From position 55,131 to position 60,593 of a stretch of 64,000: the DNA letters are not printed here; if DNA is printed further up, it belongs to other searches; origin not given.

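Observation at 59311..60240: Near-identical 255-bp x3.6 tandem array inside the giant gene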

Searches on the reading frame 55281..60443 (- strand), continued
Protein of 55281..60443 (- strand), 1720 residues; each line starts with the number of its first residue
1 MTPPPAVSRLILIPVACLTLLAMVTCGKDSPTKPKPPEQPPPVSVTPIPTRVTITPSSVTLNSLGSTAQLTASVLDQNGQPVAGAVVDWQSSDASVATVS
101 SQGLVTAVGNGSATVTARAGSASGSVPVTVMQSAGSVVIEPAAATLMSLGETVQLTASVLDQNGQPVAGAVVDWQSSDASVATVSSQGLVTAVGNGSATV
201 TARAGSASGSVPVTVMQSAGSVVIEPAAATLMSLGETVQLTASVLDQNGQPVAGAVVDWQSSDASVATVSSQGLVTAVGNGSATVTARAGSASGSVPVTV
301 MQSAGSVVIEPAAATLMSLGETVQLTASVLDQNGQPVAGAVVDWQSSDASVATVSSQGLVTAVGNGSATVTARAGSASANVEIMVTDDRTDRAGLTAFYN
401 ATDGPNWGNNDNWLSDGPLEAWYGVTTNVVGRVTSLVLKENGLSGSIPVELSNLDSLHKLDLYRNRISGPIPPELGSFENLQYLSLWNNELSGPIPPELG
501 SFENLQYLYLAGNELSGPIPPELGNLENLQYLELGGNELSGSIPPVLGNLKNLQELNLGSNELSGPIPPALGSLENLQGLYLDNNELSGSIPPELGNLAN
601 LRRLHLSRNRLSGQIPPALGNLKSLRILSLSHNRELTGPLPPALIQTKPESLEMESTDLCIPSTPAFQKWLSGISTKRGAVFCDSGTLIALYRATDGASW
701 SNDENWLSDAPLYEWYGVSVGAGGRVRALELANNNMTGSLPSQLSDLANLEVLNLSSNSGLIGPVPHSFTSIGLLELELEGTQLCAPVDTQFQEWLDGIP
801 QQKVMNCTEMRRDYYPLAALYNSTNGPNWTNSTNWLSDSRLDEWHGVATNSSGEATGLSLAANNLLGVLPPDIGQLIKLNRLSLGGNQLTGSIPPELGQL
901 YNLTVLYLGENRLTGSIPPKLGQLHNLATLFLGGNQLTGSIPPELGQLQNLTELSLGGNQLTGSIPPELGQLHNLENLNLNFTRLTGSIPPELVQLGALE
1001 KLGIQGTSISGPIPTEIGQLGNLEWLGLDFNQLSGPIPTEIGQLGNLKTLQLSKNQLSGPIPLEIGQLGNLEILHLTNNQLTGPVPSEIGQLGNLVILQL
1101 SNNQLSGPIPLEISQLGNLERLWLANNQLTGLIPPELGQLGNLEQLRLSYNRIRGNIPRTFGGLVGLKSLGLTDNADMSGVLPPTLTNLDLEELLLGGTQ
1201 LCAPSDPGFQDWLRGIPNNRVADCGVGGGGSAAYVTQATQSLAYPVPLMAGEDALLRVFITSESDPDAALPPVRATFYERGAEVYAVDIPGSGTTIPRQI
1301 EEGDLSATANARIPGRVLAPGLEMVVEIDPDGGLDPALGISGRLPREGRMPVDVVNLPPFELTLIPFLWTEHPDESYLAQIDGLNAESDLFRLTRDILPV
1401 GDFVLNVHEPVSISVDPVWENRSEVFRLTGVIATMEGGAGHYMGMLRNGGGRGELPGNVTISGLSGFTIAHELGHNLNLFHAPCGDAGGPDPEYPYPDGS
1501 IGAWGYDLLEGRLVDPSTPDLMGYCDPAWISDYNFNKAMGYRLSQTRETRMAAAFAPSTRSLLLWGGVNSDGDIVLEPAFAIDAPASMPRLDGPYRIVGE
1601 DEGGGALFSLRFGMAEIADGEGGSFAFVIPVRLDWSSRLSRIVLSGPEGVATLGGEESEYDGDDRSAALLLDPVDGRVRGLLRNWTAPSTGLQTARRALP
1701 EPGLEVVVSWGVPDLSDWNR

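Call 21: find_encoding_contigs(protein=P0048, flank=8000, max_places=4)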
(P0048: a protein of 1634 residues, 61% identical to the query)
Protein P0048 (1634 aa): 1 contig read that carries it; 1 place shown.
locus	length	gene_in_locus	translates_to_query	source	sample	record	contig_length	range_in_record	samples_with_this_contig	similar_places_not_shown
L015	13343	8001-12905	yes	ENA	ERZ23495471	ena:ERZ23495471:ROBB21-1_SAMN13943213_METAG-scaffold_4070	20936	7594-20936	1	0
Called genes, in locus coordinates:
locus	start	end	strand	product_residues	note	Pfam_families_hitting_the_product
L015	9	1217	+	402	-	PF11383:DUF3187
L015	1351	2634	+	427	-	-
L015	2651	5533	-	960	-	PF02368:Big_2, PF02369:Big_1 (weak), PF22359:Big-like (weak), PF13855:LRR_8, PF23598:LRR_14, PF12799:LRR_4 (weak), PF13855:LRR_8 (weak), PF07705:CARDB, +5 more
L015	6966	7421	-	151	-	-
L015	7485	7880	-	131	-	-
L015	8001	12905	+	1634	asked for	PF02368:Big_2, PF02368:Big_2, PF02369:Big_1 (weak), PF02368:Big_2, PF02369:Big_1 (weak), PF02368:Big_2 (weak), PF23598:LRR_14, PF23598:LRR_14, +13 more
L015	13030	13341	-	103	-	?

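Call 26: find_encoding_contigs(protein=P0058, flank=1000, max_places=3)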
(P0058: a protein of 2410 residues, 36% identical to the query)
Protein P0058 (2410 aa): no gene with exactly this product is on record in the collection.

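Call 31: search_solved_structures(query=window:55281-60443:-, max_evalue=0.001)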
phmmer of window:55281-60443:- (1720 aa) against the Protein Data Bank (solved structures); distinct sequences matched with E-value up to 0.001: 371 (the best 60 are shown).
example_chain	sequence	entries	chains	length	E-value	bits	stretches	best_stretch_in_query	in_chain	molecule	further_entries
4mn8_A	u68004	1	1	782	3.8e-151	508.5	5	395-625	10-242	LRR receptor-like serine/threonine-protein kinase FLS2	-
6s6q_A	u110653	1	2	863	3.3e-146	492.1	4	887-1134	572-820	LRR receptor-like serine/threonine-protein kinase GSO1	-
5hyx_B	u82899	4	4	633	3.6e-110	372.6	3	887-1160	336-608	Probable LRR receptor-like serine/threonine-protein kinase At4g26540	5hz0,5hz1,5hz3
8yaa_A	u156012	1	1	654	6.5e-110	371.8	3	417-643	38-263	MDIS1-interacting receptor like kinase 2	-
8weh_A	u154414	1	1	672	1.9e-108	367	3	456-633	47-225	MALE DISCOVERER 1-INTERACTING RECEPTOR-LIKE KINASE 2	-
8wei_A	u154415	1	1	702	3e-108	366.3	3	922-1136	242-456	MALE DISCOVERER 1-INTERACTING RECEPTOR-LIKE KINASE 2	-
8wef_A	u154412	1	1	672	4.1e-108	365.8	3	456-633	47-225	MALE DISCOVERER 1-INTERACTING RECEPTOR-LIKE KINASE 2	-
8weg_A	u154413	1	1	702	5.4e-108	365.4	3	922-1136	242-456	MALE DISCOVERER 1-INTERACTING RECEPTOR-LIKE KINASE 2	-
8web_A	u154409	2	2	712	1.4e-106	360.7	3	416-644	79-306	MDIS1-interacting receptor like kinase 2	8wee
8wec_A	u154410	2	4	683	3.3e-106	359.5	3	453-633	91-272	MDIS1-interacting receptor like kinase 2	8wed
5gr8_A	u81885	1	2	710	4.9e-106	359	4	432-642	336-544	Leucine-rich repeat receptor-like protein kinase PEPR1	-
4mna_A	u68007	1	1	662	1.1e-102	347.9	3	837-1170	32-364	LRR receptor-like serine/threonine-protein kinase FLS2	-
5xkn_A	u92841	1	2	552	2.6e-91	310.1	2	860-1159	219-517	LRR receptor-like serine/threonine-protein kinase ERL2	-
5xkj_A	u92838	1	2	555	3e-91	309.9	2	879-1159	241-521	LRR receptor-like serine/threonine-protein kinase ERL1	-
5xjx_K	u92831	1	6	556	3e-91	309.9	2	879-1159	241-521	LRR receptor-like serine/threonine-protein kinase ERL1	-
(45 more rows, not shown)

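Call 32: find_related_loci(query=window:55281-60443:-, collection=metagenome_contigs, flank=3000)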
Query window:55281-60443:- (1720 aa) in metagenome_contigs; peptide patterns used: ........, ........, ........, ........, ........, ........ (x = any residue, [..] = any of these).
48 stretches matched a pattern, but none encodes a relative of the query by tblastn (E <= 1e-3).
